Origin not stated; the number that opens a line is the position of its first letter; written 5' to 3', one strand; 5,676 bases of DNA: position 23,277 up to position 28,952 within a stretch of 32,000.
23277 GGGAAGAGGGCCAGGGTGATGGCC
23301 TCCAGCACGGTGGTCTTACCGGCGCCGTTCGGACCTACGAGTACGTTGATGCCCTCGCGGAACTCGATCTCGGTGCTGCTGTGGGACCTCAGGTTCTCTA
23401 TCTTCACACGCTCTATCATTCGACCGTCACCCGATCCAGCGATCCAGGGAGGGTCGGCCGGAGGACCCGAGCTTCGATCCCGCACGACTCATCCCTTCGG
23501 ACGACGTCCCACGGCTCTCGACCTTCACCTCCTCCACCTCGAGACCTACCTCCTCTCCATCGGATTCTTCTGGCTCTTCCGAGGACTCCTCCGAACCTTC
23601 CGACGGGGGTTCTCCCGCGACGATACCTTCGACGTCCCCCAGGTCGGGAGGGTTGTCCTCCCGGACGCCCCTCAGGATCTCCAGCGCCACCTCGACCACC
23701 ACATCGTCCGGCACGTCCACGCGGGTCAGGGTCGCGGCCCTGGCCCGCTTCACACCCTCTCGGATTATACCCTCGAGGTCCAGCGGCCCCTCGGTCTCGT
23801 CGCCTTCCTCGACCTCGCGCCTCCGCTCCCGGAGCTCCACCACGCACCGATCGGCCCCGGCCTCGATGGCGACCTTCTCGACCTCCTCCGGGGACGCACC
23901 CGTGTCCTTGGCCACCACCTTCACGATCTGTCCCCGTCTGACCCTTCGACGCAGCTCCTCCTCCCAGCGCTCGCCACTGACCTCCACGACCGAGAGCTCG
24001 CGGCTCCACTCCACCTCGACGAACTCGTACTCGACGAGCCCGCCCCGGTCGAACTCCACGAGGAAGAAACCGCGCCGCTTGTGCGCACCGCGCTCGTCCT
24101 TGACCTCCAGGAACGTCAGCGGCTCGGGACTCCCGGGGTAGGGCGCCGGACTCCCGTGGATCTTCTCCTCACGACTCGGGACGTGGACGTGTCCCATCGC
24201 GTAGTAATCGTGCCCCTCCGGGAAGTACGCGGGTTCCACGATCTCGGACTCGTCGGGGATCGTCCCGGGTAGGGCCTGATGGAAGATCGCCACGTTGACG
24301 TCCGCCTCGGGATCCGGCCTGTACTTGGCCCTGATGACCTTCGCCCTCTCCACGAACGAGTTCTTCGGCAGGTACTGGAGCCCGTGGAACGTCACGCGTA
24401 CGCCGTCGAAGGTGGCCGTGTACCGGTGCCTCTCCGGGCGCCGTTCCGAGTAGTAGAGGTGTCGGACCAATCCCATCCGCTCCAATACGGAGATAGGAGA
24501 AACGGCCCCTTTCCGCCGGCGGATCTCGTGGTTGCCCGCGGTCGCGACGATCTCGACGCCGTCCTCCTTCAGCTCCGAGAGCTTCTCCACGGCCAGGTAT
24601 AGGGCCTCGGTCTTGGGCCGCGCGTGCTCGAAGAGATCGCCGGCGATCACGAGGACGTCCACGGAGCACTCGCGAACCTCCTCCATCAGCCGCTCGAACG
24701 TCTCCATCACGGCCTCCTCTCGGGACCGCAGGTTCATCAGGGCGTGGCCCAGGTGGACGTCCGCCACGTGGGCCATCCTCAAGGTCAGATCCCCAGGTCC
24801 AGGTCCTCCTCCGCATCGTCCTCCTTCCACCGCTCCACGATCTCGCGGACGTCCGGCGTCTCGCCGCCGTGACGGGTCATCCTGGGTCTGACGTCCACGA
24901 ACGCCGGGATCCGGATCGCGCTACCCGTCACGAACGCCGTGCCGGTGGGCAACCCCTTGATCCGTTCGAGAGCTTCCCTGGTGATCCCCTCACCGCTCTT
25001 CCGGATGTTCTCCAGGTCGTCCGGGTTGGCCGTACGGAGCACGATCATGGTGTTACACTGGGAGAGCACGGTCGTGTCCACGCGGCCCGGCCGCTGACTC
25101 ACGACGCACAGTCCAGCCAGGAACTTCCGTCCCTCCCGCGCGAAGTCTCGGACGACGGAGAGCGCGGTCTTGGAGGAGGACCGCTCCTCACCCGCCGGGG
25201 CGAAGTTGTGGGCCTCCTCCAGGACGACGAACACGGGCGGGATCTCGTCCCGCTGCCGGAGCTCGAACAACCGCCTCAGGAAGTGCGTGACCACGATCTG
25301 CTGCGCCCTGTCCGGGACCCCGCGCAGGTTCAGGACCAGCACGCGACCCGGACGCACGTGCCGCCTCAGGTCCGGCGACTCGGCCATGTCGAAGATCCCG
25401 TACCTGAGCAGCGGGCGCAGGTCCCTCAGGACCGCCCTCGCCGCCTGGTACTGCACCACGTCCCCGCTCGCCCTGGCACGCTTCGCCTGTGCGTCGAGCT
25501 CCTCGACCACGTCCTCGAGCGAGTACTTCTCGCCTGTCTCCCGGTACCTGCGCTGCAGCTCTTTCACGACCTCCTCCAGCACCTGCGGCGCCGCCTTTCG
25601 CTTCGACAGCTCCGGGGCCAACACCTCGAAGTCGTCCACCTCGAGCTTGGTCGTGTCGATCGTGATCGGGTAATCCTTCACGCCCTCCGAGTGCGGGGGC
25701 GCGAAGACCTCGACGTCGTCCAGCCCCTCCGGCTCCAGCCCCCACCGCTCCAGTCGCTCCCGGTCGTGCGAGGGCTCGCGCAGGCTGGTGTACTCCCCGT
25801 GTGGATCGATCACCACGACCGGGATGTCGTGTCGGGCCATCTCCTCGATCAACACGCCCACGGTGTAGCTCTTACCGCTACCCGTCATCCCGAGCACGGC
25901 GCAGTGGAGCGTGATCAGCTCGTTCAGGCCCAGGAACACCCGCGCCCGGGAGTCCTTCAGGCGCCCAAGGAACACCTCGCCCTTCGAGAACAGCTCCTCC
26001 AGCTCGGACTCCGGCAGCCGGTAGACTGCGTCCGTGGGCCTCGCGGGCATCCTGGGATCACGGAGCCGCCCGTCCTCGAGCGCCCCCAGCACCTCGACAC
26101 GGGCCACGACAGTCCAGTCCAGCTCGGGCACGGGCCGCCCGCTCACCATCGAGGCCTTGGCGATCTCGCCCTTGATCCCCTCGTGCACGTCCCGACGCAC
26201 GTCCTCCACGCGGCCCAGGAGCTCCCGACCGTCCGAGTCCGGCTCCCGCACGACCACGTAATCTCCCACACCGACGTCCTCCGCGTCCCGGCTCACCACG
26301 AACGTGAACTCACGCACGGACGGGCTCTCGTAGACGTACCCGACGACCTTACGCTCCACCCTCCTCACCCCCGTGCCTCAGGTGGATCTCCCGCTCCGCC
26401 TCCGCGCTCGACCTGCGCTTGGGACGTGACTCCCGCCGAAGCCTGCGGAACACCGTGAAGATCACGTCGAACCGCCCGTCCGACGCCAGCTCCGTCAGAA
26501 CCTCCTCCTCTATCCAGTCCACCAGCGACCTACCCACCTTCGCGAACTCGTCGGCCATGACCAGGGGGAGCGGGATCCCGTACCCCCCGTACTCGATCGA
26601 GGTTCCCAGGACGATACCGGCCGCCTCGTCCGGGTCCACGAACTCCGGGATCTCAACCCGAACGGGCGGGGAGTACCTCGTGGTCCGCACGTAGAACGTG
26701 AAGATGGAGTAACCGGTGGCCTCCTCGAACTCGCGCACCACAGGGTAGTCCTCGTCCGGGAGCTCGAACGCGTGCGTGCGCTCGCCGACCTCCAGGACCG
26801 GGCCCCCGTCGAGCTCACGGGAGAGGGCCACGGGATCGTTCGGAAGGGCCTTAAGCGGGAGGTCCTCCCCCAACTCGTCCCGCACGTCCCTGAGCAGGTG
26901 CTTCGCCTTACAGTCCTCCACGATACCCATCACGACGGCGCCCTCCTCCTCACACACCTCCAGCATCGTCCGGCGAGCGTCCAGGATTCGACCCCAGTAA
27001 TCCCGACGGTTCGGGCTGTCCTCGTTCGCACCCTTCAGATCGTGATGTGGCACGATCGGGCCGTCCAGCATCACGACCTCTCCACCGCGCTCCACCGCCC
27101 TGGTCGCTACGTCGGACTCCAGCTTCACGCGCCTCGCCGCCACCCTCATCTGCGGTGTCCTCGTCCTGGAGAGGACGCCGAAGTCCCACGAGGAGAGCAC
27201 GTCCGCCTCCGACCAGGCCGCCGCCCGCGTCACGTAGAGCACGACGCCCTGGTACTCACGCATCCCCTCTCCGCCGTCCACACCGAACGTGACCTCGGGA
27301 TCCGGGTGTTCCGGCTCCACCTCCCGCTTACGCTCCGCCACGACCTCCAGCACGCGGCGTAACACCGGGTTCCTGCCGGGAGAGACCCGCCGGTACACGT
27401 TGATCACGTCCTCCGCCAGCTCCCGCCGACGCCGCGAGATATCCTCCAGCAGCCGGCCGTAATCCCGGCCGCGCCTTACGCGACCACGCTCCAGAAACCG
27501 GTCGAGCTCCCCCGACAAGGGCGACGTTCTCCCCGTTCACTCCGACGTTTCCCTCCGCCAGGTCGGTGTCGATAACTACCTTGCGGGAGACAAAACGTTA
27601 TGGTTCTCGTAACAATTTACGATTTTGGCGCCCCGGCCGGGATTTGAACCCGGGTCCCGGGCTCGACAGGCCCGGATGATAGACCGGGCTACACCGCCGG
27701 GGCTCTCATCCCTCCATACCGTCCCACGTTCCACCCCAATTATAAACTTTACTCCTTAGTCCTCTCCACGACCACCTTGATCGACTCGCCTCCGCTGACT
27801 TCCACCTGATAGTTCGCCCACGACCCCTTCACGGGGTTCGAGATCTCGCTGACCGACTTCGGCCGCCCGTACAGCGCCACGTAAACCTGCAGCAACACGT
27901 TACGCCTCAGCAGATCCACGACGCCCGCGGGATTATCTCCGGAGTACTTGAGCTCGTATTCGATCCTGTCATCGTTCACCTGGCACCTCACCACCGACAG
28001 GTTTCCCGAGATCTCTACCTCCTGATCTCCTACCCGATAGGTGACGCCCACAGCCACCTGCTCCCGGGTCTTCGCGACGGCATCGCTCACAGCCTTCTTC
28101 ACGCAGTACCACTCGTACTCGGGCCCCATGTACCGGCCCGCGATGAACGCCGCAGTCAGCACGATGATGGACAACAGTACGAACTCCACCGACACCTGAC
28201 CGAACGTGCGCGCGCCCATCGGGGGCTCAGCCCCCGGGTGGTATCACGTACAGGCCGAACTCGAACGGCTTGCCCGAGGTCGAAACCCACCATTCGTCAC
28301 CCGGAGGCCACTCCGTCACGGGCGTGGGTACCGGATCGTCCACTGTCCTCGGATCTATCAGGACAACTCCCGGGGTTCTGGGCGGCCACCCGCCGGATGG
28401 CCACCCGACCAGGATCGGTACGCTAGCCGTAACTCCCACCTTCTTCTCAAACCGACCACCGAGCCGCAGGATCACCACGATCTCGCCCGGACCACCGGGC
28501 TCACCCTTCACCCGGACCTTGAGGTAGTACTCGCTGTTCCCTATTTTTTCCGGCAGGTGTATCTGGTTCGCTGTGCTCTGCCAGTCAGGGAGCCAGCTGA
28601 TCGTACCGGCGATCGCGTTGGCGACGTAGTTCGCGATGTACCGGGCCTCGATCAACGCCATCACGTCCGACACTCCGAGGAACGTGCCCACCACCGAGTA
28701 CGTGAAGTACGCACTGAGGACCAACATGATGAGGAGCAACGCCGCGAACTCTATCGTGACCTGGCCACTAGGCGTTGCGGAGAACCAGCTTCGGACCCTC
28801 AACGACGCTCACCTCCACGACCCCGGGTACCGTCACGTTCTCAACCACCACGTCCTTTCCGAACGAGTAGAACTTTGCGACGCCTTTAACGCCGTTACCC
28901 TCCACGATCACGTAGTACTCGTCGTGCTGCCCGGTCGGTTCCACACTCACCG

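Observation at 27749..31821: Compact type IV pilin-like locus: three small prepilins plus a divergent 861-aa prepilin-like giant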

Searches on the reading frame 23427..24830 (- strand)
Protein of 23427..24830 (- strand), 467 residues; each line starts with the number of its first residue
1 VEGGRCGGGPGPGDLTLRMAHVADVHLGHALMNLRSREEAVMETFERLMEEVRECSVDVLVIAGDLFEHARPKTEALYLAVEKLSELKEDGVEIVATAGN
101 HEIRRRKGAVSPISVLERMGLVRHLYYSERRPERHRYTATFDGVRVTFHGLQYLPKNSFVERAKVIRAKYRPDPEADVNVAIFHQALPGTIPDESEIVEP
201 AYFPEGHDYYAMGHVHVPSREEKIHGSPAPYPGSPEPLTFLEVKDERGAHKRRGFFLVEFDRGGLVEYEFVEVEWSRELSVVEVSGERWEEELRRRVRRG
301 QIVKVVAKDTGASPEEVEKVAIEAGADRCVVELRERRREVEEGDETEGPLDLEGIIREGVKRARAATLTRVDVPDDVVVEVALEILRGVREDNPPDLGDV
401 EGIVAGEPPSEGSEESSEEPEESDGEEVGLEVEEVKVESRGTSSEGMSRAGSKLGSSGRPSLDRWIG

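Call 8: search_protein_families(library=pfam, proteins=[window:23427-24830:-], max_evalue=0.001)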
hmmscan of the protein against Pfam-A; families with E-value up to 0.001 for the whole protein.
window:23427-24830:- (467 aa): 2 families
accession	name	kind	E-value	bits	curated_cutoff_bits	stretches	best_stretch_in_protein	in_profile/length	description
PF00149.33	Metallophos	-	9.1e-15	56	21.5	1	18-218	2-191/191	Calcineurin-like phosphoesterase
PF12850.12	Metallophos_2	-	3.2e-07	30.9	27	1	18-237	2-137/154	Calcineurin-like phosphoesterase superfamily domain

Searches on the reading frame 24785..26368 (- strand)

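Call 8: search_protein_families(library=pfam, proteins=[window:24785-26368:-], max_evalue=0.001)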
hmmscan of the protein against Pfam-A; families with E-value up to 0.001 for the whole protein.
window:24785-26368:- (527 aa): 6 families
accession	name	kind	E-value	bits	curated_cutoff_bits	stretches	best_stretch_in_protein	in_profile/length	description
PF01935.23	DUF87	-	3.9e-49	168.2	23.2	1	133-367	2-220/220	Helicase HerA, central domain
PF09378.16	HAS-barrel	-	3e-12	46.9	25.2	1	9-99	1-90/90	HAS barrel domain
PF12846.13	AAA_10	-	5.2e-07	29.5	27.5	1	154-296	22-154/362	AAA-like domain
PF01580.24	FtsK_SpoIIIE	-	2.6e-05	24.2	24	0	154-201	40-92/221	FtsK/SpoIIIE family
PF05872.18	HerA_C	-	8.6e-05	21.8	22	0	154-208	22-76/502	Helicase HerA-like C-terminal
PF10412.15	TrwB_AAD_bind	-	0.00033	20.1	20.5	0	153-195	15-57/387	Type IV secretion-system coupling protein DNA-binding domain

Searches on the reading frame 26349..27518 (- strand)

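Call 8: search_protein_families(library=pfam, proteins=[window:26349-27518:-], max_evalue=0.001)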
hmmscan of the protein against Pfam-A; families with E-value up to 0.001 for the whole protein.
window:26349-27518:- (389 aa): 1 family
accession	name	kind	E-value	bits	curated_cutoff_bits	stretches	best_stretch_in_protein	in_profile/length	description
PF09376.16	NurA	-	1.2e-41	143.3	21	1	76-328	2-254/254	NurA domain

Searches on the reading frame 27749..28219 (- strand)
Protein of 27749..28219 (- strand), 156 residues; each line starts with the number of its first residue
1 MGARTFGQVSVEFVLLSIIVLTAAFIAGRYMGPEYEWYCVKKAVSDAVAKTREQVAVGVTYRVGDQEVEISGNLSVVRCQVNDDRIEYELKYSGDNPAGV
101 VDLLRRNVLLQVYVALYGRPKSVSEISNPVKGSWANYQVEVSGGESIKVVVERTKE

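Call 3: search_protein_families(library=pfam, proteins=[window:27749-28219:-], max_evalue=1)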
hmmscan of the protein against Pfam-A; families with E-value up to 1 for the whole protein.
window:27749-28219:- (156 aa): 2 families
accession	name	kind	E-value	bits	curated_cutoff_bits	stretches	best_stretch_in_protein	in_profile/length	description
PF04021.17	Class_IIIsignal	-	4.1e-08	33.4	23.7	1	6-31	2-27/27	Class III signal peptide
PF23360.2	BBS7_GAE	-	0.21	12.2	28.1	1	73-121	64-102/109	BBS7 GAE domain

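Call 4: search_protein_families(library=ncbifam, proteins=[window:27749-28219:-], max_evalue=1)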
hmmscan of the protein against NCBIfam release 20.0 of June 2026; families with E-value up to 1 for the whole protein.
window:27749-28219:- (156 aa): 2 families
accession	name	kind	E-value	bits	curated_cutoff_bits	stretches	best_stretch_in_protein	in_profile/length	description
NF008751.0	PRK11784.1-3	equivalog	0.12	11.5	361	1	35-101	29-95/367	tRNA 2-selenouridine(34) synthase MnmH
TIGR04205.1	classIII_w_PIP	hypoth_equivalog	0.18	11.8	65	1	7-30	3-26/67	class III signal peptide domain-containing protein, archaeosortase D/PIP-CTERM system-associated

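Call 51: search_solved_structures(query=A2, max_evalue=1)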
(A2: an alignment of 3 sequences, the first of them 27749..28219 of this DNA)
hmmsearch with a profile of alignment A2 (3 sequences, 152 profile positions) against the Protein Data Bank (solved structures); distinct sequences matched with E-value up to 1: 1.
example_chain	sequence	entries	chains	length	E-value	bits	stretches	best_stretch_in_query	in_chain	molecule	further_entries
1ub9_A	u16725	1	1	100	0.84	12.7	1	85-124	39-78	Hypothetical protein PH1061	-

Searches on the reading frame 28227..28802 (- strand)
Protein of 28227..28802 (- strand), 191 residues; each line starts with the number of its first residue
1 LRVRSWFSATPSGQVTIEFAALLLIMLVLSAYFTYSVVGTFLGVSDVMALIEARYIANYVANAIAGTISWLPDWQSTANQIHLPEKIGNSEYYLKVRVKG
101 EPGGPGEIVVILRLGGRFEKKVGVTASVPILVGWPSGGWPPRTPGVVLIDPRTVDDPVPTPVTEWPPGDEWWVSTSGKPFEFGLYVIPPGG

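Call 3: search_protein_families(library=pfam, proteins=[window:28227-28802:-], max_evalue=1)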
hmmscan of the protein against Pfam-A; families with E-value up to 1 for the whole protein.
window:28227-28802:- (191 aa): 1 family
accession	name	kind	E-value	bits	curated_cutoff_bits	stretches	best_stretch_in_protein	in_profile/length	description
PF04021.17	Class_IIIsignal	-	0.2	12.1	23.7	1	13-35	3-25/27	Class III signal peptide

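Call 4: search_protein_families(library=ncbifam, proteins=[window:28227-28802:-], max_evalue=1)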
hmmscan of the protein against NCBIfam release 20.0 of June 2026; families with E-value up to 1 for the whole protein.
window:28227-28802:- (191 aa): 0 families

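Call 52: search_solved_structures(query=A3, max_evalue=1)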
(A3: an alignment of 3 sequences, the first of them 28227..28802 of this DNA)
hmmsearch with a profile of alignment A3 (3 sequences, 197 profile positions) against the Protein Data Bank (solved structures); distinct sequences matched with E-value up to 1: 0.

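Call 55: find_homologous_proteins(query=A3, max_evalue=0.01)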
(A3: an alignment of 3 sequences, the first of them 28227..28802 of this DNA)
Query A3 (3 sequences) (191 aa, profile of the alignment): 7 proteins with E <= 0.01 among 8000 candidates.
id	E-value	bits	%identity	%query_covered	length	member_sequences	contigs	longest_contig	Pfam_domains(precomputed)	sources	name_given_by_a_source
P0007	5.9e-107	374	58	98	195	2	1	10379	PF04021.18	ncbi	-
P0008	1.3e-98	346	100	100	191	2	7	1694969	-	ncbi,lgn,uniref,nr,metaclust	ncbi:hypothetical protein [Methanopyrus kandleri]|uniref:Uncharacterized protein n=2 Tax=Methanopyru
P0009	1.4e-90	320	53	87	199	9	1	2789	-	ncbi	-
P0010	5.2e-87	309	83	99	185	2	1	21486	-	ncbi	ncbi:hypothetical protein [Methanopyrus kandleri]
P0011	7.9e-87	308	80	99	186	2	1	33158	-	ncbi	ncbi:hypothetical protein [Methanopyrus sp.]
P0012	3.9e-82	293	80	99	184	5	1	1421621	-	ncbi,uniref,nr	ncbi:hypothetical protein [Methanopyrus sp. SNP6]|uniref:hypothetical protein n=1 Tax=Methanopyrus s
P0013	9.3e-81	288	74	99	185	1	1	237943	-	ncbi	ncbi:hypothetical protein [Methanopyrus sp.]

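Call 62: predict_structure(alignment_id=A6)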
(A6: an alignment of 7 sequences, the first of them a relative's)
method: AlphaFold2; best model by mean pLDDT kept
length: 191 residues; sequences in the alignment: 7
mean_pLDDT: 79.4   pTM: 0.67
mean pLDDT of the five models: 79.4, 73.7, 72.3, 56.9, 48.0
residues with pLDDT >= 90: 66; 70-90: 80; 50-70: 30; < 50: 15
segments of 3 or more residues with pLDDT < 50: 1-11
pLDDT, mean of each block of 10 residues (from residue 1): 44 63 83 60 68 92 90 83 87 92 91 73 86 67 85 86 88 87 85 48
secondary structure, 60 per line:
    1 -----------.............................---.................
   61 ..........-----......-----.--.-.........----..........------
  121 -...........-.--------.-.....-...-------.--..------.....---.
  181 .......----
elements in order: H12-40 H44-70 E76-81 E92-100 E105-114 E122-132 E145-149 E180-187

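Call 64: fold_search(model_id=the predicted structure, library=pdb)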
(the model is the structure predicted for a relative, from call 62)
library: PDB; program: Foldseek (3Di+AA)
matches with E <= 10: 475; with E <= 0.001: 0
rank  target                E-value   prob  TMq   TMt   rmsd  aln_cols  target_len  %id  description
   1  2ret_A                2.6e-01  0.30  0.22  0.37   6.0        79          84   16  The crystal structure of a binary complex of two pseudopilins: EpsI and EpsJ from the Type 2 Secretion System of Vibri (released 2008-02-05)
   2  2ret_G                3.1e-01  0.41  0.24  0.42   5.7        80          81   16  The crystal structure of a binary complex of two pseudopilins: EpsI and EpsJ from the Type 2 Secretion System of Vibri (released 2008-02-05)
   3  2ret_E                4.1e-01  0.23  0.22  0.37   5.9        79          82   16  The crystal structure of a binary complex of two pseudopilins: EpsI and EpsJ from the Type 2 Secretion System of Vibri (released 2008-02-05)
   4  5bw0_F                4.6e-01  0.20  0.21  0.33   6.6        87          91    9  The crystal structure of minor pseudopilin binary complex of XcpV and XcpW from the Type 2 secretion system of Pseudom (released 2016-07-20)
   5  7zgt_A                5.1e-01  0.10  0.19  0.15  14.0       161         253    8  C-Methyltransferase PsmD from Streptomyces griseofuscus (apo form) (released 2022-12-28)
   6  3hd0_D                5.4e-01  0.20  0.19  0.17   5.0        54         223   20  Crystal structure of Tm1865, an Endonuclease V from Thermotoga Maritima (released 2009-07-14)
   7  9qr8_A                5.4e-01  0.05  0.14  0.11  16.6       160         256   11  Gliadin degrading prolyl endopeptidase Celiacase (neprosin C334V) (released 2025-10-22)
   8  7zvc_A                5.4e-01  0.04  0.14  0.11  15.5       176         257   10  Second crystal form of the mature glutamic-class prolyl-endopeptidase neprosin at 1.85 A resolution. (released 2022-08-10)
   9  2ret_C                6.4e-01  0.30  0.24  0.44   5.6        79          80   15  The crystal structure of a binary complex of two pseudopilins: EpsI and EpsJ from the Type 2 Secretion System of Vibri (released 2008-02-05)
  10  3wz3                  8.0e-01  0.06  0.14  0.18  14.2       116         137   18  Structure of a periplasmic fragment of TraM (released 2015-06-10)
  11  7zkg_A                8.4e-01  0.08  0.20  0.16  13.6       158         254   10  C-Methyltransferase PsmD from Streptomyces griseofuscus with bound cofactor (crystal form 2) (released 2022-12-28)
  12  6zmq                  8.9e-01  0.08  0.17  0.07  13.0       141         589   13  Cytochrome c Heme Lyase CcmF (released 2021-05-19)
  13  7zvb_A                8.9e-01  0.03  0.14  0.11  16.9       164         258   11  Crystal Structure of the mature form of the glutamic-class prolyl-endopeptidase neprosin at 2.35 A resolution. (released 2022-08-10)
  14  1s2b                  9.4e-01  0.02  0.14  0.13  14.6       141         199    8  Structure of SCP-B the first member of the Eqolisin family of Peptidases to have its structure determined (released 2004-04-27)
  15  3pfg                  1.1e+00  0.08  0.18  0.15  12.9       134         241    9  X-Ray crystal structure the N,N-dimethyltransferase TylM1 from Streptomyces fradiae in complex with SAM and dTDP-phenol (released 2010-12-15)
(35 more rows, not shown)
